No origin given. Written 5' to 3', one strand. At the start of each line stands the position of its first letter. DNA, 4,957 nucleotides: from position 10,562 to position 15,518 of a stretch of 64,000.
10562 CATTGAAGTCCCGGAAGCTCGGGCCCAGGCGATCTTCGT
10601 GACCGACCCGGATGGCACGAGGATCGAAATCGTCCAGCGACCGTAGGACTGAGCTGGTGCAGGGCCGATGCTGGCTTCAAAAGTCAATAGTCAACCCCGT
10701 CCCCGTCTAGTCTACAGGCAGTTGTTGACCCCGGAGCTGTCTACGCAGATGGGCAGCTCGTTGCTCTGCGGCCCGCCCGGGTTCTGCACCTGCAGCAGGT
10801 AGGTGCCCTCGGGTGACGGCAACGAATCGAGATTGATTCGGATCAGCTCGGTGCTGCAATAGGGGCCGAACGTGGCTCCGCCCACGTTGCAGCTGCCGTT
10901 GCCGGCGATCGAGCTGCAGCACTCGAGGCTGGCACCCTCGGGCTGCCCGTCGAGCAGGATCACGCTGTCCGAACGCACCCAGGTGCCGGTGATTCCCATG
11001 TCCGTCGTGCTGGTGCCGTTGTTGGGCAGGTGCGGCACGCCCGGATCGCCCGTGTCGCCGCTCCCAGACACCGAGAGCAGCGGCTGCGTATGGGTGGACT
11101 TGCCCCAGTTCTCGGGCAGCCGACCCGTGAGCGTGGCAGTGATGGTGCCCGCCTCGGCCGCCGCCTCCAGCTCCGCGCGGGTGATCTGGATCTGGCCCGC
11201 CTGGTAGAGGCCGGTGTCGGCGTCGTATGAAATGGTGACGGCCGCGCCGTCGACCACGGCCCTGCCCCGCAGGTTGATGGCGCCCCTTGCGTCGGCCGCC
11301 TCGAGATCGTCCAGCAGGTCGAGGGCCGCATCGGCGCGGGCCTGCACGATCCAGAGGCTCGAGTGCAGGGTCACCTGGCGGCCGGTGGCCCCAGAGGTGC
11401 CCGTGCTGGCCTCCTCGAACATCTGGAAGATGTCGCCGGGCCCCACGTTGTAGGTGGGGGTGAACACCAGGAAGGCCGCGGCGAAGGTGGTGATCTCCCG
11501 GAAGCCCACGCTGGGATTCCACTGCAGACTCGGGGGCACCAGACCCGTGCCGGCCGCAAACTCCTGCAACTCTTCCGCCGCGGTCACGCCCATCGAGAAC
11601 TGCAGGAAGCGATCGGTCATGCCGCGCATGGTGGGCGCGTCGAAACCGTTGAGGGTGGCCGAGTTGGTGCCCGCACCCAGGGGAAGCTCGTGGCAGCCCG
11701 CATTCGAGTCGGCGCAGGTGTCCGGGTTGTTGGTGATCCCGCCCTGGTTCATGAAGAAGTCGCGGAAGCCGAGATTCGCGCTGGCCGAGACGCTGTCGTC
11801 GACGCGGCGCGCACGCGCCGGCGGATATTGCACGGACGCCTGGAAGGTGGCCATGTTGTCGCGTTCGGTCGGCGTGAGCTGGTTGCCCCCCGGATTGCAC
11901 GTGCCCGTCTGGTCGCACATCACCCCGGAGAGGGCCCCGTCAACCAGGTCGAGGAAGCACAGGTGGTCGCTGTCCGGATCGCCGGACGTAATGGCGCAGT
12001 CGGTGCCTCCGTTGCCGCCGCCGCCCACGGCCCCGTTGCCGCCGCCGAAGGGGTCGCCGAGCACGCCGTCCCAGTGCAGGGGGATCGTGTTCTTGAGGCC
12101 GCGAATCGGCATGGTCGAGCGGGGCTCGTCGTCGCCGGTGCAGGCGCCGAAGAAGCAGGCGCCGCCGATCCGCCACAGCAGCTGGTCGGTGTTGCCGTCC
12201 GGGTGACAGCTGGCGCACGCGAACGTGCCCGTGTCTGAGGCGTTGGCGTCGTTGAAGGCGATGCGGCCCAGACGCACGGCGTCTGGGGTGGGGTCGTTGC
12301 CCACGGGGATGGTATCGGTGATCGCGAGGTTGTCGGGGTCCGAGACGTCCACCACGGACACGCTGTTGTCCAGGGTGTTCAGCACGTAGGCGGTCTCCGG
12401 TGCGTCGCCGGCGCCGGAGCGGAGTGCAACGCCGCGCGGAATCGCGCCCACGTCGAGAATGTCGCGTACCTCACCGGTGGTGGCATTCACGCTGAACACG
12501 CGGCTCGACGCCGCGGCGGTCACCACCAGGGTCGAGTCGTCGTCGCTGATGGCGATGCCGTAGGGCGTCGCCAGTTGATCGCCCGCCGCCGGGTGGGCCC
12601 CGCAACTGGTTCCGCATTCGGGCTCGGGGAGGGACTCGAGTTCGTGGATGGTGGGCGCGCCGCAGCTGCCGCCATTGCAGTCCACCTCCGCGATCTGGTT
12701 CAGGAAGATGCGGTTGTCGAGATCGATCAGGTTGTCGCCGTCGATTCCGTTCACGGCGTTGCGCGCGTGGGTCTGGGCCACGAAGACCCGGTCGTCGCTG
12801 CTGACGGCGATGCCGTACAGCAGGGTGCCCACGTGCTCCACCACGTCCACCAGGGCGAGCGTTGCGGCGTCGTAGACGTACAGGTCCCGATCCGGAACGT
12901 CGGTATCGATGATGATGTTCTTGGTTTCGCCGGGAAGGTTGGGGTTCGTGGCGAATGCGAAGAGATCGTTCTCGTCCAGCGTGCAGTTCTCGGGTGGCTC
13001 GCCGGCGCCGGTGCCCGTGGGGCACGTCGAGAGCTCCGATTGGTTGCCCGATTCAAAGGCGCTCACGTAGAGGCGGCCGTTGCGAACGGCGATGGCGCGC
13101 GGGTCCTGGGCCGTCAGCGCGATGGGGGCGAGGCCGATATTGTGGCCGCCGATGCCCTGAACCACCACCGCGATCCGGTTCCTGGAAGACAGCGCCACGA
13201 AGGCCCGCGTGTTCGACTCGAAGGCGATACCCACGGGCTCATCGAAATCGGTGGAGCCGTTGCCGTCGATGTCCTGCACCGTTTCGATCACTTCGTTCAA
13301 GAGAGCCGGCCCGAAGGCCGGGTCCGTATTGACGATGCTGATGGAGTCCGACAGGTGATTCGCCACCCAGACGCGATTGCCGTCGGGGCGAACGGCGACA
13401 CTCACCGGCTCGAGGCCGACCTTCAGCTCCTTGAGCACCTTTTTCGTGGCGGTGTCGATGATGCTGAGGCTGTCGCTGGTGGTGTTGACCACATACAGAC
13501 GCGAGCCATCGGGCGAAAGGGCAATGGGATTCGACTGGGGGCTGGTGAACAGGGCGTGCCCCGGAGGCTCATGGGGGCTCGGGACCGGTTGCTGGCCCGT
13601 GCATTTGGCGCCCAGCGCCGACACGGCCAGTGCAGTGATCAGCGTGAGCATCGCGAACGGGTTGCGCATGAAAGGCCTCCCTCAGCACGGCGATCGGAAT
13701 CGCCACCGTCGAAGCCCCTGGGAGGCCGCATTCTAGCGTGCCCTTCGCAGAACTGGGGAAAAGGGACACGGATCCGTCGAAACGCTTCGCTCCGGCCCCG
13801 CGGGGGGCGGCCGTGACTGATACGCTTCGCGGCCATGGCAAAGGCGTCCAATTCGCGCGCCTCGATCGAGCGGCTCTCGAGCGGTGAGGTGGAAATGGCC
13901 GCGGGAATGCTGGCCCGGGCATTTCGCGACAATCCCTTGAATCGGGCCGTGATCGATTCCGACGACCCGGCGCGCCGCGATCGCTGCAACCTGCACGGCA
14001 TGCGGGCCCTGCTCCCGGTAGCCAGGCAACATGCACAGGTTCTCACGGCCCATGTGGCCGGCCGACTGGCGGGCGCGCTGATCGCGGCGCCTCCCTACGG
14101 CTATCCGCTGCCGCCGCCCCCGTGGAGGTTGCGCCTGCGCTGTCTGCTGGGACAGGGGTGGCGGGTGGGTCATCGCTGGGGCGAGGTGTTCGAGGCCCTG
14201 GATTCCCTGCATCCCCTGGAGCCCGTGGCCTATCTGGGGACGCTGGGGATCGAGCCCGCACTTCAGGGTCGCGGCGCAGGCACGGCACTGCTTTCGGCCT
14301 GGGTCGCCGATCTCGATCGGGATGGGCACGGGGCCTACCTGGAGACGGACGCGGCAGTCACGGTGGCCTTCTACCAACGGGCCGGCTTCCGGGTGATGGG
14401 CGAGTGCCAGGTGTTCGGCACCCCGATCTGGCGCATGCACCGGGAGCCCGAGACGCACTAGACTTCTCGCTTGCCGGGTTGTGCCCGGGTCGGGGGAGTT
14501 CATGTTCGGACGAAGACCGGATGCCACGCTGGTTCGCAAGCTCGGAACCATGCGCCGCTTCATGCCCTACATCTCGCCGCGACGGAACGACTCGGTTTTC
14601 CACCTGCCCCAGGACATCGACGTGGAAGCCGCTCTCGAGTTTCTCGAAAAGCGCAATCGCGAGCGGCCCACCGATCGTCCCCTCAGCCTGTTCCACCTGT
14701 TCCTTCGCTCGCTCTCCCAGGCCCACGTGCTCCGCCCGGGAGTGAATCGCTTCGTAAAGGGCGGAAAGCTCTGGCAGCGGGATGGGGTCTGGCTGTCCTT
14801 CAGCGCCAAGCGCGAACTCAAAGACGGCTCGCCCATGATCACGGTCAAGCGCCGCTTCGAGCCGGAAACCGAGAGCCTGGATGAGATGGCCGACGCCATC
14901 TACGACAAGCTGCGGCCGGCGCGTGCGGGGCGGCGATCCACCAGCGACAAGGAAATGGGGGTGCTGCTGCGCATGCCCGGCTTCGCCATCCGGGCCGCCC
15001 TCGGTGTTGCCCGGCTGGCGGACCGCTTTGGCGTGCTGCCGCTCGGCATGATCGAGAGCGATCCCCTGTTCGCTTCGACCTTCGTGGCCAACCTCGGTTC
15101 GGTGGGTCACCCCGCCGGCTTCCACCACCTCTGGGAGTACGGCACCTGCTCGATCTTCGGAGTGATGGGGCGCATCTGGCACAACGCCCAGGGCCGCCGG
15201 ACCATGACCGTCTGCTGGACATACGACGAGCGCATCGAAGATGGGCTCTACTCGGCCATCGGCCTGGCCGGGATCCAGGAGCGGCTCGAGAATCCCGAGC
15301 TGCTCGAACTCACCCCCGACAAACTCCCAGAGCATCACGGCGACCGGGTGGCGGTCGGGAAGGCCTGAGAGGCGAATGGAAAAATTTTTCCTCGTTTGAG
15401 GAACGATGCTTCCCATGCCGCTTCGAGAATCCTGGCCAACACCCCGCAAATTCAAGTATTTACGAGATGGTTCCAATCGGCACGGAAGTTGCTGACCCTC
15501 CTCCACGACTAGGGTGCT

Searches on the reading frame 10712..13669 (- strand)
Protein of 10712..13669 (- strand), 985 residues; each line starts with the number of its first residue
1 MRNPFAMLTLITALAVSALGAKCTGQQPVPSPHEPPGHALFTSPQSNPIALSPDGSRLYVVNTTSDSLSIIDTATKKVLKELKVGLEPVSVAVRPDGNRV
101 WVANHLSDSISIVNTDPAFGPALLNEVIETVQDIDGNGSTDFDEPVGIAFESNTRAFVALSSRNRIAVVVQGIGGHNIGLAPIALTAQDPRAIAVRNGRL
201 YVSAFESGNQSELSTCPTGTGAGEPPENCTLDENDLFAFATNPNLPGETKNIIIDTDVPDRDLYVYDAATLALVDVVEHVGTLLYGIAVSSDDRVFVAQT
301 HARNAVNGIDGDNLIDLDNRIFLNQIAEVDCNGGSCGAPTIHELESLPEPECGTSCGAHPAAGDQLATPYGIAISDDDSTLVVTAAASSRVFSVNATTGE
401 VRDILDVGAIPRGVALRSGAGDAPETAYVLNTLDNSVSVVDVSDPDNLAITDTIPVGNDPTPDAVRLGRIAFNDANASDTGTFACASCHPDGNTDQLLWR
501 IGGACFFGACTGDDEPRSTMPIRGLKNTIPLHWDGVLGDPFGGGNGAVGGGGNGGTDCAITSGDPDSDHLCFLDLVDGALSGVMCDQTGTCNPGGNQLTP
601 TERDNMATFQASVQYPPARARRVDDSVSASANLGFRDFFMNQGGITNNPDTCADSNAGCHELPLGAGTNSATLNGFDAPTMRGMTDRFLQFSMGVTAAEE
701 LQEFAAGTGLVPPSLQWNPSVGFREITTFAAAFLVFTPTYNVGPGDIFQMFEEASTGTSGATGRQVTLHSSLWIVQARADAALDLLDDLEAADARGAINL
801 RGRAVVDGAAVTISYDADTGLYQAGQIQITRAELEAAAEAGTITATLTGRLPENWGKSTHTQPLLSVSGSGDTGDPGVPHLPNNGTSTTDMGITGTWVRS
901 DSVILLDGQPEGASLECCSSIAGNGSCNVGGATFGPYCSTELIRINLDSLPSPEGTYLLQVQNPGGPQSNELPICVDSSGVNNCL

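Call 58: search_protein_families(library=pfam, proteins=[window:10712-13669:-], max_evalue=0.001)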
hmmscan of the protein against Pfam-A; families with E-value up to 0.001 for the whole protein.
window:10712-13669:- (985 aa): 4 families
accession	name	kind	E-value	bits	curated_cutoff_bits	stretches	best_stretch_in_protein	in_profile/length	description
PF10282.15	Lactonase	-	1.9e-07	31.1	21.7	1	45-120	245-325/344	Lactonase, 7-bladed beta-propeller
PF21783.3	YNCE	-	5.2e-06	26.5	27.1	1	45-117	29-101/339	YNCE-like beta-propeller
PF03150.19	CCP_MauG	-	2.9e-05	25.2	25.6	1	463-535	2-69/149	Di-haem cytochrome c peroxidase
PF08450.18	SGL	-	0.00028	21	26.3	0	46-98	136-189/246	SMP-30/Gluconolactonase/LRE-like region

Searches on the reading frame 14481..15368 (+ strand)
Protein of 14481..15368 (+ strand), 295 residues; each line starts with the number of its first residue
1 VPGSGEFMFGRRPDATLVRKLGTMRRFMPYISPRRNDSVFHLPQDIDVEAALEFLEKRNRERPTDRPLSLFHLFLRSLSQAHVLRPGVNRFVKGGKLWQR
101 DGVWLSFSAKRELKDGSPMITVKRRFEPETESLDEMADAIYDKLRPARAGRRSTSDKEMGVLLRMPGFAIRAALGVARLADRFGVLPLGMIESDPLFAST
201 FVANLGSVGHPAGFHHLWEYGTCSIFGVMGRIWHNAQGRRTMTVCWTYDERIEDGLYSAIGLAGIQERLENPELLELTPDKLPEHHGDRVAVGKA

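Call 58: search_protein_families(library=pfam, proteins=[window:14481-15368:+], max_evalue=0.001)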
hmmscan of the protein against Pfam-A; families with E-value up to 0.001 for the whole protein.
window:14481-15368:+ (295 aa): 1 family
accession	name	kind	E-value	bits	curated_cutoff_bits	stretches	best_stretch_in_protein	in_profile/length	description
PF00198.28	2-oxoacid_dh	-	1.3e-06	28.5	23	0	202-275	152-230/232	2-oxoacid dehydrogenases acyltransferase (catalytic domain)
